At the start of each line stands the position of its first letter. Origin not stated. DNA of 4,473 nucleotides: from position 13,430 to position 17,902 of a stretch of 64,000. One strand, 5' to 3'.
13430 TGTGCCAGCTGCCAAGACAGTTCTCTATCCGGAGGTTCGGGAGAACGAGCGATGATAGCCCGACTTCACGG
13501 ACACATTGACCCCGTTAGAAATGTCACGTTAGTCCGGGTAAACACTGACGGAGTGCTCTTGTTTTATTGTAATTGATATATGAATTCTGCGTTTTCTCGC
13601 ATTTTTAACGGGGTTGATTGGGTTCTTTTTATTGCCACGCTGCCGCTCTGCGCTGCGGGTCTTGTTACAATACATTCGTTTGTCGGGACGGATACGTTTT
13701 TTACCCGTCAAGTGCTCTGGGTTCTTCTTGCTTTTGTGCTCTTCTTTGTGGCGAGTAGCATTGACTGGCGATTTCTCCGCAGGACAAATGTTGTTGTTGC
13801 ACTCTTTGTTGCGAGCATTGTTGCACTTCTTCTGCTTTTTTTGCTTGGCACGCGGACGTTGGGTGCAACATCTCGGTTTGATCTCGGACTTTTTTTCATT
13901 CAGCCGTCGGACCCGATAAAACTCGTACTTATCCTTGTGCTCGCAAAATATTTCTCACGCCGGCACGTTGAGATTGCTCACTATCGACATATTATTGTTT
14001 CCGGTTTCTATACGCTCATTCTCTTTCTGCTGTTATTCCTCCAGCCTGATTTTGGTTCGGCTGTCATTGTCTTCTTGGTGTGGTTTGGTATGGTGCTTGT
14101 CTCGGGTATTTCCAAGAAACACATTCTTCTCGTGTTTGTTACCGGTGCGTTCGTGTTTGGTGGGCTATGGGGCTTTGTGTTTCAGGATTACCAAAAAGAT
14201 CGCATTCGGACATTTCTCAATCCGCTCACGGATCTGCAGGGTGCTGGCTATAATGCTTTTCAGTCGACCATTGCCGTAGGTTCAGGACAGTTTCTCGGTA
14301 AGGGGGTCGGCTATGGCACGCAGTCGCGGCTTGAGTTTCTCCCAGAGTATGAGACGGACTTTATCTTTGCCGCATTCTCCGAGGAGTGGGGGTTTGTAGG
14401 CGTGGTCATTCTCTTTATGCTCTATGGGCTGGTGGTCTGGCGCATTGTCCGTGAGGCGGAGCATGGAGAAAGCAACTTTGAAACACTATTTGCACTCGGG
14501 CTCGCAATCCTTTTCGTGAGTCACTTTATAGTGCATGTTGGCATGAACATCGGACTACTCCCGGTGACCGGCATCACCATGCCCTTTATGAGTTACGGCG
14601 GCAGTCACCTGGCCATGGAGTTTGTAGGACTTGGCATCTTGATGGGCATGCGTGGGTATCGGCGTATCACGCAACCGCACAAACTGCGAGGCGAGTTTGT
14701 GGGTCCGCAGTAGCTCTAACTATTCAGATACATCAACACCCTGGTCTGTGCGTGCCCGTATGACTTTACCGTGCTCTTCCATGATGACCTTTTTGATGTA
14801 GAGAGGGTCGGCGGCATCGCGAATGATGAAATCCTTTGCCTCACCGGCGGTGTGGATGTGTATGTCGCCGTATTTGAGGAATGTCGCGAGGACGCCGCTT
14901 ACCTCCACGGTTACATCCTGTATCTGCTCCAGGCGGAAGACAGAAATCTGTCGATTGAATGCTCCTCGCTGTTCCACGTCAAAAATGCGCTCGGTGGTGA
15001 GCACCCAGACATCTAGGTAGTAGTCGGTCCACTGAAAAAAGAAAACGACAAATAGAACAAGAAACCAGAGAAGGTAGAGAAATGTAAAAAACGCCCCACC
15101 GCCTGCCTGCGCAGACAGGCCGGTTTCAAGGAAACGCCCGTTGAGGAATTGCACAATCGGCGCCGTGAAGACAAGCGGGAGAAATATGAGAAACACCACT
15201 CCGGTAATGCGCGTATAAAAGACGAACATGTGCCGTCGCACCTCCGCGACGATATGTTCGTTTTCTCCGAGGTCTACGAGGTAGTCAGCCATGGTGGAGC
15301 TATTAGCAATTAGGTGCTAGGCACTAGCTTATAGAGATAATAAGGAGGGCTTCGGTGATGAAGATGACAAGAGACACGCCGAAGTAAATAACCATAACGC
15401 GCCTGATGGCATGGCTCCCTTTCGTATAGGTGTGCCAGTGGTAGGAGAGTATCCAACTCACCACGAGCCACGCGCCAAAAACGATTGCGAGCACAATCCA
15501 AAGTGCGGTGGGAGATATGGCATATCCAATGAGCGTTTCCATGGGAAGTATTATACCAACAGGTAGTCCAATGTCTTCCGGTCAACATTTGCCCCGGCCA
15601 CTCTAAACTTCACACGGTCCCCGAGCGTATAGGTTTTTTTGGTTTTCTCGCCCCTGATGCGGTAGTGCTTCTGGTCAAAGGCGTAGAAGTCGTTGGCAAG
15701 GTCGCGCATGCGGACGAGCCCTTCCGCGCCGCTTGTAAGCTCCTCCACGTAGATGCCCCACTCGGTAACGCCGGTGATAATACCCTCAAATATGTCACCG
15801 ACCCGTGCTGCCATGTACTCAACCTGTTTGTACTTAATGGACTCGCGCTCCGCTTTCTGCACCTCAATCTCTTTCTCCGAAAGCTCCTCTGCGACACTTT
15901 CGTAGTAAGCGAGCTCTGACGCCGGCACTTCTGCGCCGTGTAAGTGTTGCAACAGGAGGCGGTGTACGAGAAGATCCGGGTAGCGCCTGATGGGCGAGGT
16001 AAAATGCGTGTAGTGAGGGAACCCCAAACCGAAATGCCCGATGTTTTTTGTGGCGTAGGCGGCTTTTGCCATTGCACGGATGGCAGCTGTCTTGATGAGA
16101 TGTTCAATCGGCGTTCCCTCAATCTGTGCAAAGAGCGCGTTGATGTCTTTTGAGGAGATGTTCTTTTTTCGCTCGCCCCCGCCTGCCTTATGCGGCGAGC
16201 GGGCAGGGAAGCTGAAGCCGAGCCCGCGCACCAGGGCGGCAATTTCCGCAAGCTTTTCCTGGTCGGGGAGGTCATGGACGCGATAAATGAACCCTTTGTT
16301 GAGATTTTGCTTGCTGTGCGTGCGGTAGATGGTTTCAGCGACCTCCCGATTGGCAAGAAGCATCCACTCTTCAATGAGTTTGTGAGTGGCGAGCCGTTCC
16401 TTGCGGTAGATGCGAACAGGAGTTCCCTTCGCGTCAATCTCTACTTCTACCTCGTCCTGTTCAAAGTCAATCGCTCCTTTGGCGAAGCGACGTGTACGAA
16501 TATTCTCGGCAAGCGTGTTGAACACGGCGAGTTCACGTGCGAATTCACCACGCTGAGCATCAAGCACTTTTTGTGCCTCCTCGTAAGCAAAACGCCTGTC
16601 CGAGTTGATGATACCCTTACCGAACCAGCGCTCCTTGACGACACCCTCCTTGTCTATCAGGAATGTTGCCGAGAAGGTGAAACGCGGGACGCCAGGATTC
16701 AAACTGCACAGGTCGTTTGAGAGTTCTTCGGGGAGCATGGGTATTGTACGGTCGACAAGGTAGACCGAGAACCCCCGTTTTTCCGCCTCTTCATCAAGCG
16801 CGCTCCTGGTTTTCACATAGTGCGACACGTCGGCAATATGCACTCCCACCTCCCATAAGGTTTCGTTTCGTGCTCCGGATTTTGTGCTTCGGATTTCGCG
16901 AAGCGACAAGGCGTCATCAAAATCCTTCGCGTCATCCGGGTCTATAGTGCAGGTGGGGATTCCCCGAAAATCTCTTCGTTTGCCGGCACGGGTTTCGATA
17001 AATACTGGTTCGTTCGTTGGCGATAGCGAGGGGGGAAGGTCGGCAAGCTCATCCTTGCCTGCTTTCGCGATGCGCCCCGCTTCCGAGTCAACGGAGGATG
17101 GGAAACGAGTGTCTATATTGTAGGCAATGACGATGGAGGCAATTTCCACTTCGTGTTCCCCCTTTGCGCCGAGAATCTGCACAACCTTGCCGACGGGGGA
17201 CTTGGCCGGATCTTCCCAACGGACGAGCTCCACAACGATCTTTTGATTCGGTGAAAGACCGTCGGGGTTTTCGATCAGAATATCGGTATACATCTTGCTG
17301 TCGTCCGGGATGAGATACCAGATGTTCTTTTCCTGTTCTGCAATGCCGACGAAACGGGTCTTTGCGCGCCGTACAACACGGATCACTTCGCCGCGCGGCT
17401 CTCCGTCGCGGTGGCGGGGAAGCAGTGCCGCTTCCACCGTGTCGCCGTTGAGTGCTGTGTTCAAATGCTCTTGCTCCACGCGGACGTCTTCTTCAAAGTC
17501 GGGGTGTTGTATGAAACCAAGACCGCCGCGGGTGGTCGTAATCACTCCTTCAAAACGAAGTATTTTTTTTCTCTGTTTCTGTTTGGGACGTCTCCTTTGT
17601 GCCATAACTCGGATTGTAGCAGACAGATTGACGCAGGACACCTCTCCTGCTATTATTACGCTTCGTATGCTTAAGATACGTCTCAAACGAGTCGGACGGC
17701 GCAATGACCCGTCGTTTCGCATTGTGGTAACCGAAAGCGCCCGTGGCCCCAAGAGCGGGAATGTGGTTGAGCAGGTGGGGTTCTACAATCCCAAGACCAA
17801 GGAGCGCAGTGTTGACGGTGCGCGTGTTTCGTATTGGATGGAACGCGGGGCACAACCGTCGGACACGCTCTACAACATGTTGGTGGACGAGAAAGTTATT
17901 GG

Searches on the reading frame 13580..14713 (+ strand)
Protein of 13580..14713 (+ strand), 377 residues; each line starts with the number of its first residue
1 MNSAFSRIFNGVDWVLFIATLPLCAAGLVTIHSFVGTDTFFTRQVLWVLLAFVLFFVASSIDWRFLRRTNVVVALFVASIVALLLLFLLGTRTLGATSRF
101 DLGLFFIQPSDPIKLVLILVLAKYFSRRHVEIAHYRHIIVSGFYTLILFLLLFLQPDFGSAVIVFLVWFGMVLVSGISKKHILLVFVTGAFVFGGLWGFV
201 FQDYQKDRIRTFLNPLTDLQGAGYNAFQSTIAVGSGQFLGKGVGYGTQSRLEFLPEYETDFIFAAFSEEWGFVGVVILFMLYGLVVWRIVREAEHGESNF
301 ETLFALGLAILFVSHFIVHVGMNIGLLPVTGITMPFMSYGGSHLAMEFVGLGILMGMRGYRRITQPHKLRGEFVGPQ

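Call 9: search_protein_families(library=pfam, proteins=[window:13580-14713:+], max_evalue=0.001)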
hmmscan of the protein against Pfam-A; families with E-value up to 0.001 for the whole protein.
window:13580-14713:+ (377 aa): 1 family
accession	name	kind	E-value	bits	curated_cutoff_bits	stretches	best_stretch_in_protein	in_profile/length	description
PF01098.24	FTSW_RODA_SPOVE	-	5.5e-88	295.8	26.4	1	26-358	14-351/356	Cell cycle protein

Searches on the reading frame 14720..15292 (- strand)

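Call 66: search_protein_families(library=pfam, proteins=[window:14720-15292:-], max_evalue=0.001)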
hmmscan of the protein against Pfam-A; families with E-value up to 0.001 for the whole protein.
window:14720-15292:- (190 aa): 1 family
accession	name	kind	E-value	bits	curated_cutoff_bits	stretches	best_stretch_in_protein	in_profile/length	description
PF03703.20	bPH_2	-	1.4e-07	32.1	22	1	108-168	16-76/78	Bacterial PH domain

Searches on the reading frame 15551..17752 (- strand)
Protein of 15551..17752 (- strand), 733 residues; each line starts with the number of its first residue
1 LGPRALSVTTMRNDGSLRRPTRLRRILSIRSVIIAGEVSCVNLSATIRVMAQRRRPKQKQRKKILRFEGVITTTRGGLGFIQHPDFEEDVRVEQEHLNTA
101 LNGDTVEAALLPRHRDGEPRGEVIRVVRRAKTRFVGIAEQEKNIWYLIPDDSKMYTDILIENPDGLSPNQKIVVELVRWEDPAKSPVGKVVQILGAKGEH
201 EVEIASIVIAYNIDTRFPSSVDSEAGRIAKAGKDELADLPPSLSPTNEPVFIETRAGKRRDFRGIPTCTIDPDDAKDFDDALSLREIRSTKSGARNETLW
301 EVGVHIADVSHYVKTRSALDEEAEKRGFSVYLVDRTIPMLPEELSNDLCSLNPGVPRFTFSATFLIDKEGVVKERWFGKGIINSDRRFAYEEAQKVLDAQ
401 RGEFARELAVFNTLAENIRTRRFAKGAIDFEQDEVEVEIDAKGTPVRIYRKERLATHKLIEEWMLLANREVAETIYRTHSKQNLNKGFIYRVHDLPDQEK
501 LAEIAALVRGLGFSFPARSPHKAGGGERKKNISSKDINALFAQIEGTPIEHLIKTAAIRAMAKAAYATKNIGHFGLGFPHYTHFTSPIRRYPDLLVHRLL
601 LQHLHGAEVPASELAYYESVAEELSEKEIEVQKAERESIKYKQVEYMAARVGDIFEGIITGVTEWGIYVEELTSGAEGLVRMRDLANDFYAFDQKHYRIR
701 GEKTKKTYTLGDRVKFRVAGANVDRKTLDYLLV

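Call 8: search_protein_families(library=pfam, proteins=[window:15551-17752:-], max_evalue=0.00001)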
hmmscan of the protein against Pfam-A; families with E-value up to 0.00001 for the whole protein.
window:15551-17752:- (733 aa): 5 families
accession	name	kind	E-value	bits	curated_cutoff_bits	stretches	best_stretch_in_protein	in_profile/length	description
PF00773.25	RNB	-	4.8e-106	355.1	29.3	1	259-605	1-325/326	RNB domain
PF17876.7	CSD2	-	2.2e-23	82.6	26.2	1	146-218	1-74/74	Cold shock domain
PF00575.29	S1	-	1.5e-10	41.7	22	1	650-727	3-68/74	S1 RNA binding domain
PF08206.17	OB_RNB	-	1e-08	35.1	24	1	69-126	1-58/58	Ribonuclease B OB domain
PF17849.7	OB_Dis3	-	3.9e-08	33.7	22.8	1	159-212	25-77/77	Dis3-like cold-shock domain 2 (CSD2)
